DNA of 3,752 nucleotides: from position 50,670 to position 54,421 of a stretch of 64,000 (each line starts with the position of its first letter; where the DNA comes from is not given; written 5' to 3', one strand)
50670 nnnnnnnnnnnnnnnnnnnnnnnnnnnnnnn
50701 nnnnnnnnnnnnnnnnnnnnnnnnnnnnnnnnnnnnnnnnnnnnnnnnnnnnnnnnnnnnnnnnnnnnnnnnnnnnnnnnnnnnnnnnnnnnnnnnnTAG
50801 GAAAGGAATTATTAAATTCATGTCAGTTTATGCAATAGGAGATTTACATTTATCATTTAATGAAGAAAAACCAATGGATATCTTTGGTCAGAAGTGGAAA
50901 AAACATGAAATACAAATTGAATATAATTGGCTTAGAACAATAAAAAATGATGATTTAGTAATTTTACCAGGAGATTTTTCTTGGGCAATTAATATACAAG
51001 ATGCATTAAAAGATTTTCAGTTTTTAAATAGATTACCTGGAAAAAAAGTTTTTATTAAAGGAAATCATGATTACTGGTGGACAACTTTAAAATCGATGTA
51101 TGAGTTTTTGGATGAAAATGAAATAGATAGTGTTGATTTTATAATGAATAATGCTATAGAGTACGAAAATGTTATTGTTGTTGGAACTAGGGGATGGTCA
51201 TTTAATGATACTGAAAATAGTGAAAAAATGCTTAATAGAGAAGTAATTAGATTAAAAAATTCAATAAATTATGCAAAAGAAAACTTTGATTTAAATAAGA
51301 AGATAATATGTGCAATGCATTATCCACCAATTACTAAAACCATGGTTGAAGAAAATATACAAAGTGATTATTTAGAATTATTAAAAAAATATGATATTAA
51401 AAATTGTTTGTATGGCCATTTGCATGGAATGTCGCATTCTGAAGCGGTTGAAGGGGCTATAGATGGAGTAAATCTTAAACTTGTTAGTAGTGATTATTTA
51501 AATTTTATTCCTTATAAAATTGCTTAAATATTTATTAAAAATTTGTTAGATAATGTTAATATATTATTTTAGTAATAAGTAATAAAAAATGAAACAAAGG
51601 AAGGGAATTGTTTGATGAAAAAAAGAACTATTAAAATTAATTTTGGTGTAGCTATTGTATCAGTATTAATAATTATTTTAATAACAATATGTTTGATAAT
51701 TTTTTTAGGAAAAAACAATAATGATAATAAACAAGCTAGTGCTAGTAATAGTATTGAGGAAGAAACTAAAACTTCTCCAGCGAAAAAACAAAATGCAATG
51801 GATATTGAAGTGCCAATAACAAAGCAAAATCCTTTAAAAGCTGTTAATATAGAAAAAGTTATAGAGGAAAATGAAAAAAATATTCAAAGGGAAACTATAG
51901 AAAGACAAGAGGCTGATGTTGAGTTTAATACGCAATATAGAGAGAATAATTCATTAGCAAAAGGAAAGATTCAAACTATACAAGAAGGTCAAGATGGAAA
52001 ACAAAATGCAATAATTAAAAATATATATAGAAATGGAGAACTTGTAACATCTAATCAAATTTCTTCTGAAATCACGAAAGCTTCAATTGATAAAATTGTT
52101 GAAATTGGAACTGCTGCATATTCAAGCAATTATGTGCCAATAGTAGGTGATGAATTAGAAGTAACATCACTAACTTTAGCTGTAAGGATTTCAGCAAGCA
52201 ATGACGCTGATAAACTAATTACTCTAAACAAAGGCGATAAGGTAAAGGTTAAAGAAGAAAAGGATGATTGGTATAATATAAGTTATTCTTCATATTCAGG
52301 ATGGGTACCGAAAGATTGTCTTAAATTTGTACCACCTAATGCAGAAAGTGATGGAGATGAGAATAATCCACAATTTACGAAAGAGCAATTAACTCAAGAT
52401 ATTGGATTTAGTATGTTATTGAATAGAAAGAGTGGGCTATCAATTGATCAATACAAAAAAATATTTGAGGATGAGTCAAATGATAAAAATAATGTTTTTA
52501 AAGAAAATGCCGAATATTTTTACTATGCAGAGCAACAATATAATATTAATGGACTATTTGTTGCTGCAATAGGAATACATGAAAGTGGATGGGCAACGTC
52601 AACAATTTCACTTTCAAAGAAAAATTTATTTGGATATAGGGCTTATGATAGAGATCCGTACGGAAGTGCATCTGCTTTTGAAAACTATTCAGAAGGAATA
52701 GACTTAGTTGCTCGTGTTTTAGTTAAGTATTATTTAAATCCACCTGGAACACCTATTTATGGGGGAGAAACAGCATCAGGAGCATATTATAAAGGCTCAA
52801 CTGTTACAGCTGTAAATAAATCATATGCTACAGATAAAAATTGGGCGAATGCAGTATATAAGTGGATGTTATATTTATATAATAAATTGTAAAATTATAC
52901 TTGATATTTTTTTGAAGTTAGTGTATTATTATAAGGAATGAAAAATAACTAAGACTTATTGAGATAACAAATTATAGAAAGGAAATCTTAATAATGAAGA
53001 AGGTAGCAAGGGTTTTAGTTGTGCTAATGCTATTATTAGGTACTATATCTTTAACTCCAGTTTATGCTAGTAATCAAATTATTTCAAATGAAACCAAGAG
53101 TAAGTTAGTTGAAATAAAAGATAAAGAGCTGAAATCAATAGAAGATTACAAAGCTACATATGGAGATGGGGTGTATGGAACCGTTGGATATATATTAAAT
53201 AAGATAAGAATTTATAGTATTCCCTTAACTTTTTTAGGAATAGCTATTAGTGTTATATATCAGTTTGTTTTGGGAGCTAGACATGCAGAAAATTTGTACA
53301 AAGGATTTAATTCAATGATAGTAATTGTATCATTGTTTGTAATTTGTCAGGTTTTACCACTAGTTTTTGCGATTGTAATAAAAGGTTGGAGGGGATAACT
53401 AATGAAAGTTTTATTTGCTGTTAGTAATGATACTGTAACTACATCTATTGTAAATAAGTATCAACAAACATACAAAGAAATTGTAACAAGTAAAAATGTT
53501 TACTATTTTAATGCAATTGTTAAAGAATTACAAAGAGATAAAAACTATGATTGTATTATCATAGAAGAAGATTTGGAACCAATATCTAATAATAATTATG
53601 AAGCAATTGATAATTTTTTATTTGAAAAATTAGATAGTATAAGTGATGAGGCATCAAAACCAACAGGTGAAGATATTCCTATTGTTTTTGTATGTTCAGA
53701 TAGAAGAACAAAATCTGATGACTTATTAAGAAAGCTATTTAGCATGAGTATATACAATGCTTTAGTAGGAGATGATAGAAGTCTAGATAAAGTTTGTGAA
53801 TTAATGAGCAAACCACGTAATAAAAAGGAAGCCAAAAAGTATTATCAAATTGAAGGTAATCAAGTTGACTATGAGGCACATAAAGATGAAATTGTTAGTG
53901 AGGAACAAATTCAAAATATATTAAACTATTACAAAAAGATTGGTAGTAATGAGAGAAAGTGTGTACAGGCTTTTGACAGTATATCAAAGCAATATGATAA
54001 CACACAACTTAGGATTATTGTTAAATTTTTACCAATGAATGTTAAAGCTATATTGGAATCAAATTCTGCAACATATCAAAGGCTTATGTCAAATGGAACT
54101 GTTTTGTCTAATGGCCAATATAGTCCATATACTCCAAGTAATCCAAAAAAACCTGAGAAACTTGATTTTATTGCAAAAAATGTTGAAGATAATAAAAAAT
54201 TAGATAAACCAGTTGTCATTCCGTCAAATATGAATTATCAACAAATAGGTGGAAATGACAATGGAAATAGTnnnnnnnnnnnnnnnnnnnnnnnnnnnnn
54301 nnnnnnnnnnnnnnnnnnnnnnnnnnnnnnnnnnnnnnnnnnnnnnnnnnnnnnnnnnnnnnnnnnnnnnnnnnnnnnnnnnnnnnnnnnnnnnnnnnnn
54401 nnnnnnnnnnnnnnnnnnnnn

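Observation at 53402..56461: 1019-aa protein combining a receiver-like domain, a prion-like Q/N/Y region, two AT-hooks and a ParA/MinD-like domain without the Walker A lysine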

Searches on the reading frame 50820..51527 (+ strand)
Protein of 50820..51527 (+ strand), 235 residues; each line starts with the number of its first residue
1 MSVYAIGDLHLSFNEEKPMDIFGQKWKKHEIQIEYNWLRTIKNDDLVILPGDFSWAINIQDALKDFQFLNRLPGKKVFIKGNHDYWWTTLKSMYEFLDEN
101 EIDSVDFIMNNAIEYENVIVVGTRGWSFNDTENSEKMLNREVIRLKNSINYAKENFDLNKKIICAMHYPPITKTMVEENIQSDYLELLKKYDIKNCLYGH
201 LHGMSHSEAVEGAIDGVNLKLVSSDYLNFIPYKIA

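Call 3: search_protein_families(library=pfam, proteins=[window:50820-51527:+], max_evalue=0.01)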
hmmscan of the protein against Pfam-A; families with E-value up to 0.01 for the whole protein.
window:50820-51527:+ (235 aa): 2 families
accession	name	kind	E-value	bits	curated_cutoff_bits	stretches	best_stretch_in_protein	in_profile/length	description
PF00149.33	Metallophos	-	1e-12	49.3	21.5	1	1-203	1-190/191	Calcineurin-like phosphoesterase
PF02204.23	VPS9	-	0.0059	17.4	27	1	58-99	61-101/104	Vacuolar sorting protein 9 (VPS9) domain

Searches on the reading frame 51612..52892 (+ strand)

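Call 3: search_protein_families(library=pfam, proteins=[window:51612-52892:+], max_evalue=0.01)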
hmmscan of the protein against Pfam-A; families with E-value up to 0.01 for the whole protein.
window:51612-52892:+ (426 aa): 6 families
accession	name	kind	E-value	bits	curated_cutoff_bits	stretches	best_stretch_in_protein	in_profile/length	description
PF07501.17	G5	-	1.4e-16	60.9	23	1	96-167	3-74/75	G5 domain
PF01832.25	Glucosaminidase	-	8.5e-14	52.7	30.2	1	301-419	2-118/123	Mannosyl-glycoprotein endo-beta-N-acetylglucosaminidase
PF08239.17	SH3_3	-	3.8e-11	43.4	27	1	189-238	3-54/54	Bacterial SH3 domain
PF07653.23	SH3_2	-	0.00016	21.7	21.8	1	201-239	15-54/55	Variant SH3 domain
PF06347.19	SH3_4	-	0.00046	20.3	24.1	1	190-235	6-52/56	Bacterial SH3 domain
PF00018.34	SH3_1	-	0.0029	17.6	22.9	1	203-234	14-48/48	SH3 domain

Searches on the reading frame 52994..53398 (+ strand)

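Call 3: search_protein_families(library=pfam, proteins=[window:52994-53398:+], max_evalue=0.01)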
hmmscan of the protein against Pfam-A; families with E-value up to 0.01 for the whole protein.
window:52994-53398:+ (134 aa): 0 families

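Call 5: search_protein_families(library=ncbifam, proteins=[window:52994-53398:+], max_evalue=1)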
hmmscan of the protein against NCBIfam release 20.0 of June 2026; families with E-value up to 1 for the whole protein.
window:52994-53398:+ (134 aa): 2 families
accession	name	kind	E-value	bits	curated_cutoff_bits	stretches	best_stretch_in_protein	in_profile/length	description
TIGR03706.1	exo_poly_only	exception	0.018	14.3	307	1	13-69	153-209/300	exopolyphosphatase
TIGR04402.2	mob_CxxC_CxxC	subfamily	0.11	12.7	70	1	69-129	23-81/180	mobilome CxxCx(11)CxxC protein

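Call 67: search_protein_families(library=pfam, proteins=[window:52994-53395:+], max_evalue=10)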
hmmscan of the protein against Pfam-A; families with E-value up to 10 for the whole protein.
window:52994-53395:+ (134 aa): 5 families
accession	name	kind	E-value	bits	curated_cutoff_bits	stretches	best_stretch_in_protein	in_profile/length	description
PF09716.15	ETRAMP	-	0.08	13.4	29.1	1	3-49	2-44/81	Malarial early transcribed membrane protein (ETRAMP)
PF16015.10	Promethin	-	1.1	9.6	27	1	77-132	43-99/106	Promethin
PF11857.13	DUF3377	-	1.3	9.5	26.5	1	102-128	24-50/72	Domain of unknown function (DUF3377)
PF11023.14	DUF2614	-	2.5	8.8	21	0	68-132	6-57/111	Zinc-ribbon containing domain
PF20136.4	DUF6526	-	2.6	8.5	23.7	0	7-50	53-96/145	Family of unknown function (DUF6526)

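Call 68: search_protein_families(library=padloc, proteins=[window:52994-53395:+], max_evalue=0.01)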
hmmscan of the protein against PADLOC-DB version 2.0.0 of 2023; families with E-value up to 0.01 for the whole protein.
window:52994-53395:+ (134 aa): 0 families

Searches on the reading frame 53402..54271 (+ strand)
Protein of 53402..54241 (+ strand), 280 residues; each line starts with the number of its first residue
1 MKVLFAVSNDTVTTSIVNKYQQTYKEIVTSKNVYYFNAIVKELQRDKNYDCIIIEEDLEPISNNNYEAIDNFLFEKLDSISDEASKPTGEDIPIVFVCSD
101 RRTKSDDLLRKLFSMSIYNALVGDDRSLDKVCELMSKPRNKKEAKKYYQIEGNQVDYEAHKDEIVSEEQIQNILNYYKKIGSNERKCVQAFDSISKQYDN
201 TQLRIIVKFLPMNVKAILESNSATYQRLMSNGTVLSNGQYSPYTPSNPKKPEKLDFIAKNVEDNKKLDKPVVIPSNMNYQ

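Call 5: search_protein_families(library=ncbifam, proteins=[window:53402-54241:+], max_evalue=1)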
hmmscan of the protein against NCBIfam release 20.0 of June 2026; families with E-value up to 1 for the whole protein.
window:53402-54241:+ (280 aa): 2 families
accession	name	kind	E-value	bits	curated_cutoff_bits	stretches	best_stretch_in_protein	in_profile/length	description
TIGR02568.1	LcrE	equivalog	0.051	13.3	89.5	1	175-210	159-194/241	type III secretion system gatekeeper subunit SctW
NF008019.0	PRK10749.1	equivalog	0.12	11.4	362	1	121-181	271-330/335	lysophospholipase L2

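Call 7: search_solved_structures(query=window:53402-54241:+, max_evalue=10, show_alignments=2)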
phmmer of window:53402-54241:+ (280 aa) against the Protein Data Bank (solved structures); distinct sequences matched with E-value up to 10: 3.
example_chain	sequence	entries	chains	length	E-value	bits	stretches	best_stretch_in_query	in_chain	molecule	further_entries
3iuo_A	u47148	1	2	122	0.27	14.2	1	151-210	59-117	ATP-dependent DNA helicase RecQ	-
6zzb_A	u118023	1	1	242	0.61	13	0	218-255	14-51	SAG family member (Sag19)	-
5mmj_t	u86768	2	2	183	0.91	12.5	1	105-229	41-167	plastid ribosomal protein bS20c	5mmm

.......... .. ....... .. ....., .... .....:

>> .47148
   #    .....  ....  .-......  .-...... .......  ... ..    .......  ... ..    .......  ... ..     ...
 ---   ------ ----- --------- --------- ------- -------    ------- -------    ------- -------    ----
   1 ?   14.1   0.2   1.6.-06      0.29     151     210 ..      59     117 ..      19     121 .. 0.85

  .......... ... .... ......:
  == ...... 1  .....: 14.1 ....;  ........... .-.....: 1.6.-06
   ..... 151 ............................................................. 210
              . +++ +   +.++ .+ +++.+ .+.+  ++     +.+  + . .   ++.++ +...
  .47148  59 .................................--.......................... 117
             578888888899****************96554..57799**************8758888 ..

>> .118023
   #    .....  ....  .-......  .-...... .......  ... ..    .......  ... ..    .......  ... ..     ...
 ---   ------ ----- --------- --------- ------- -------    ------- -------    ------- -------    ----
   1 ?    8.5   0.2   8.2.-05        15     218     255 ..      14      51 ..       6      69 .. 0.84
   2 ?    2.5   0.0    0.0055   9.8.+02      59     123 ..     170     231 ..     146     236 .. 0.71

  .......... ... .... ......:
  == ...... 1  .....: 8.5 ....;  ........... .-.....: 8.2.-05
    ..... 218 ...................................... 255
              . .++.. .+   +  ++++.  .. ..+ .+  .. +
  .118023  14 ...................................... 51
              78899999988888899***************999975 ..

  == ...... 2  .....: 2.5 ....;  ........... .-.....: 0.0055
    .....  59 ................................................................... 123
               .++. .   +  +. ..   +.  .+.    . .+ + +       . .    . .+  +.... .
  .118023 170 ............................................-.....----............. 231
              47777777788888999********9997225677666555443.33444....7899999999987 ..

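Call 19: find_homologous_proteins(query=window:53402-54241:+, max_evalue=0.001)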
Query window:53402-54241:+ (280 aa): 508 proteins with E <= 0.001 among 1089 candidates; the best 120 are listed.
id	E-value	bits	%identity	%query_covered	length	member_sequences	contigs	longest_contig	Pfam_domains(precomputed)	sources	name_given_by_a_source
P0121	4.2e-162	556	90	100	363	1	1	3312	-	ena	-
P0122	1.5e-129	449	73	100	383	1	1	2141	-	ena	-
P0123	2.8e-126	439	71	100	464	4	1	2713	-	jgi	-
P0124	4.3e-126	438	71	100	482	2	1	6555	-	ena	-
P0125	4.0e-119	415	67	99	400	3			-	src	-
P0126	1.6e-116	407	67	99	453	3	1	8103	-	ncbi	-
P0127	4.6e-116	405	66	99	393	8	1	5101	-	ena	-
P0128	8.1e-114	398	69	99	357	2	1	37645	-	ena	-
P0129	1.1e-112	394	68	99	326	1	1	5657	-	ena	-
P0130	1.8e-112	393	63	100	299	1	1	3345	-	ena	-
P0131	2.4e-100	354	67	85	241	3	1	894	-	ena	-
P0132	1.0e-99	352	81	71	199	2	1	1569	-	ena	-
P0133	2.6e-98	347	81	71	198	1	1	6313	-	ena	-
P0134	8.9e-96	339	58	98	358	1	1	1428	-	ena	-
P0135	2.8e-94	334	56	98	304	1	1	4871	-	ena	-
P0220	2.8e-85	304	53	99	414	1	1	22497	PF02178.25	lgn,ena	-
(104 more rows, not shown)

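Call 28: search_solved_structures(query=A2, max_evalue=10, show_alignments=2)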
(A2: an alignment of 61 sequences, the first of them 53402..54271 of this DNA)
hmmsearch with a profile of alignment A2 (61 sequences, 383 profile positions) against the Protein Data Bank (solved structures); distinct sequences matched with E-value up to 10: 2.
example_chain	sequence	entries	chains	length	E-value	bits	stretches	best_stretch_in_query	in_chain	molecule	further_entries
6ifq_B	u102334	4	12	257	1.2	11.5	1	139-182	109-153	cyclic di nucleotide phoshodiesterase | EAL domain protein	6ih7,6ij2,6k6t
6ih1_A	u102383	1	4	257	1.2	11.5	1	139-182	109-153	cyclic di nucleotide phoshodiesterase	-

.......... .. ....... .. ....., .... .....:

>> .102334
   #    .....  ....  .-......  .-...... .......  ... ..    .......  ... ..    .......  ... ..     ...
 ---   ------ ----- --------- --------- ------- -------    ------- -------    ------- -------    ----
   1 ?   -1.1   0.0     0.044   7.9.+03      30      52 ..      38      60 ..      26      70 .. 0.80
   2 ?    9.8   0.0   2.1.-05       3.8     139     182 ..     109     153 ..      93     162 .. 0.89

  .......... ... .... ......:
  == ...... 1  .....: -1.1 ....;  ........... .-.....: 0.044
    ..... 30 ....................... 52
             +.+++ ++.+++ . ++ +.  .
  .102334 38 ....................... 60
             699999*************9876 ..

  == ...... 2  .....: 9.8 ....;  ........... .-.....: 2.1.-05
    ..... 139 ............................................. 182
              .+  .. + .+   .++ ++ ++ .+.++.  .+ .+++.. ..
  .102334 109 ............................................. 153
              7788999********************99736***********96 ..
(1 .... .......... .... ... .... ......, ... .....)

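Call 34: predict_structure(alignment_id=A2)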
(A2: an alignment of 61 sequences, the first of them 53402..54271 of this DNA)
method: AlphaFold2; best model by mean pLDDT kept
length: 290 residues; sequences in the alignment: 61
mean_pLDDT: 74.2   pTM: 0.50
mean pLDDT of the five models: 74.2, 70.7, 67.7, 58.9, 57.6
residues with pLDDT >= 90: 49; 70-90: 154; 50-70: 30; < 50: 57
segments of 3 or more residues with pLDDT < 50: 156-163, 232-261, 263-266, 280-290
pLDDT, mean of each block of 10 residues (from residue 1): 88 90 89 87 91 82 70 89 88 88 74 88 84 90 83 47 63 85 84 83 83 85 80 43 39 44 49 50 38
secondary structure, 60 per line:
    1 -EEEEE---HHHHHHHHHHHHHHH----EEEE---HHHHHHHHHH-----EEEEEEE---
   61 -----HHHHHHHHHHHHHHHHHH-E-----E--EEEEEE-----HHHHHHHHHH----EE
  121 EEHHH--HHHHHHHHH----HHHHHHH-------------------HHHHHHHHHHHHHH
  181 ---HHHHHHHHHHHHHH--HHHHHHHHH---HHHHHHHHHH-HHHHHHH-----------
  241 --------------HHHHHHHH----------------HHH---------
elements in order: E2-6 H10-24 E29-32 H36-45 E51-57 H66-83 E94-99 H105-114 E119-122 H128-136 H141-147 H167-180 H184-197 H200-208 H212-221 H223-229 H255-262

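Call 37: fold_search(model_id=the predicted structure, library=pdb)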
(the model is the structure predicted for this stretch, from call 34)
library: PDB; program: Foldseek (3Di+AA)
matches with E <= 10: 1088; with E <= 0.001: 4
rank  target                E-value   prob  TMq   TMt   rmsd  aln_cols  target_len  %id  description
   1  4mld_A                7.4e-04  1.00  0.33  0.63   5.8       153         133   14  X-ray structure of ComE D58E REC domain from Streptococcus pneumoniae (released 2014-02-19)
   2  4n0p_E                8.3e-04  1.00  0.34  0.71   3.3       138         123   14  Crystal structure of a pilus assembly protein CpaE (CC_2943) from Caulobacter crescentus CB15 at 1.75 A resolution (PS (released 2013-11-27)
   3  4n0p_G                9.3e-04  1.00  0.34  0.67   3.2       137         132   14  Crystal structure of a pilus assembly protein CpaE (CC_2943) from Caulobacter crescentus CB15 at 1.75 A resolution (PS (released 2013-11-27)
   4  4n0p_B                9.3e-04  1.00  0.33  0.66   3.5       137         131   14  Crystal structure of a pilus assembly protein CpaE (CC_2943) from Caulobacter crescentus CB15 at 1.75 A resolution (PS (released 2013-11-27)
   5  4n0p_C                1.1e-03  1.00  0.33  0.65   3.7       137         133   14  Crystal structure of a pilus assembly protein CpaE (CC_2943) from Caulobacter crescentus CB15 at 1.75 A resolution (PS (released 2013-11-27)
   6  4n0p_A                1.2e-03  1.00  0.32  0.62   3.9       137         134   13  Crystal structure of a pilus assembly protein CpaE (CC_2943) from Caulobacter crescentus CB15 at 1.75 A resolution (PS (released 2013-11-27)
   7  4n0p_H                1.4e-03  1.00  0.34  0.70   3.3       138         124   14  Crystal structure of a pilus assembly protein CpaE (CC_2943) from Caulobacter crescentus CB15 at 1.75 A resolution (PS (released 2013-11-27)
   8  4mld_B                1.5e-03  1.00  0.33  0.64   4.2       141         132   13  X-ray structure of ComE D58E REC domain from Streptococcus pneumoniae (released 2014-02-19)
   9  6oec_K                2.2e-03  1.00  0.30  0.53  16.6       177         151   15  Yeast Spc42 Trimeric Coiled-Coil Amino Acids 181-211 fused to PDB: 3H5I (released 2019-04-24)
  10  6oec_J                2.3e-03  1.00  0.32  0.56   5.8       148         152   15  Yeast Spc42 Trimeric Coiled-Coil Amino Acids 181-211 fused to PDB: 3H5I (released 2019-04-24)
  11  9clz_0                2.3e-03  1.00  0.26  0.51   6.5       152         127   17  Novel designed icosahedral nanoparticle I3-A6 (released 2025-07-16)
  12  4n0p_D                2.9e-03  1.00  0.33  0.66   3.3       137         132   14  Crystal structure of a pilus assembly protein CpaE (CC_2943) from Caulobacter crescentus CB15 at 1.75 A resolution (PS (released 2013-11-27)
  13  4cbv_A                2.9e-03  1.00  0.30  0.34   4.9       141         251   11  X-ray structure of full-length ComE from Streptococcus pneumoniae. (released 2014-02-12)
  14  1a04_A                2.9e-03  1.00  0.32  0.43  17.2       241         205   10  THE STRUCTURE OF THE NITRATE/NITRITE RESPONSE REGULATOR PROTEIN NARL IN THE MONOCLINIC C2 CRYSTAL FORM (released 1998-03-18)
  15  6oec_H                3.9e-03  1.00  0.31  0.55  16.7       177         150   15  Yeast Spc42 Trimeric Coiled-Coil Amino Acids 181-211 fused to PDB: 3H5I (released 2019-04-24)
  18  4dad                  5.1e-03  1.00  0.33  0.65   4.3       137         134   10  Crystal structure of a Putative pilus assembly-related protein (BPSS2195) from Burkholderia pseudomallei K96243 at 2.50  (released 2012-01-25)
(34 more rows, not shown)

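Call 46: search_protein_families(library=pfam, alignment_id=A2, max_evalue=1)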
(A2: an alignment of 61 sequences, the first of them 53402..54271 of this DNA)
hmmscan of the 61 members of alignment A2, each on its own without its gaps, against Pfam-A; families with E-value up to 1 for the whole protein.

A. member 1, window:53402-54271:+ (290 aa): 4 families
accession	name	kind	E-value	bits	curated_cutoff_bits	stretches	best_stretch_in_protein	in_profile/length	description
PF14493.12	HTH_40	-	0.031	15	27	1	150-206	38-88/89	Helix-turn-helix domain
PF15486.11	DUF4644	-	0.16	12.2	27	1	176-240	20-83/161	Domain of unknown function (DUF4644)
PF08497.15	Radical_SAM_N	-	0.26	11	25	1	130-209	172-250/301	Radical SAM N-terminal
PF13720.11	Acetyltransf_11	-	0.27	12.1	24.5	1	165-210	28-74/82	Udp N-acetylglucosamine O-acyltransferase; Domain 2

B. families by the number of members that match (of 61 scanned): 28 families (the first 25 are shown)
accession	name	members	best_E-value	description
PF02178.24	AT_hook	23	6.2e-06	AT hook motif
PF25399.1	DeaD_dimer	6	0.11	RNA helicase DeaD dimerization domain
PF16750.11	HK_sensor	4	0.0097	Sensor domain of 2-component histidine kinase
PF14493.12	HTH_40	3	0.031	Helix-turn-helix domain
PF13720.11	Acetyltransf_11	3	0.14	Udp N-acetylglucosamine O-acyltransferase; Domain 2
PF15486.11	DUF4644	2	0.06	Domain of unknown function (DUF4644)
PF17755.6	UvrA_DNA-bind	1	0.00065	UvrA DNA-binding domain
PF04260.17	DUF436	1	0.018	Protein of unknown function (DUF436)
PF10114.15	PocR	1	0.028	Sensory domain found in PocR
PF13565.12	HTH_32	1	0.047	Homeodomain-like domain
PF08656.15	DASH_Dad3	1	0.066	DASH complex subunit Dad3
PF09814.14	HECT_2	1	0.072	HECT-like Ubiquitin-conjugating enzyme (E2)-binding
PF22745.1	Nlig-Ia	1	0.077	DNA ligase-like, N-terminal NAD+-binding domain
PF15132.11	DUF4568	1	0.11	Domain of unknown function (DUF4568)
PF19262.4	DUF5905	1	0.13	Family of unknown function (DUF5905)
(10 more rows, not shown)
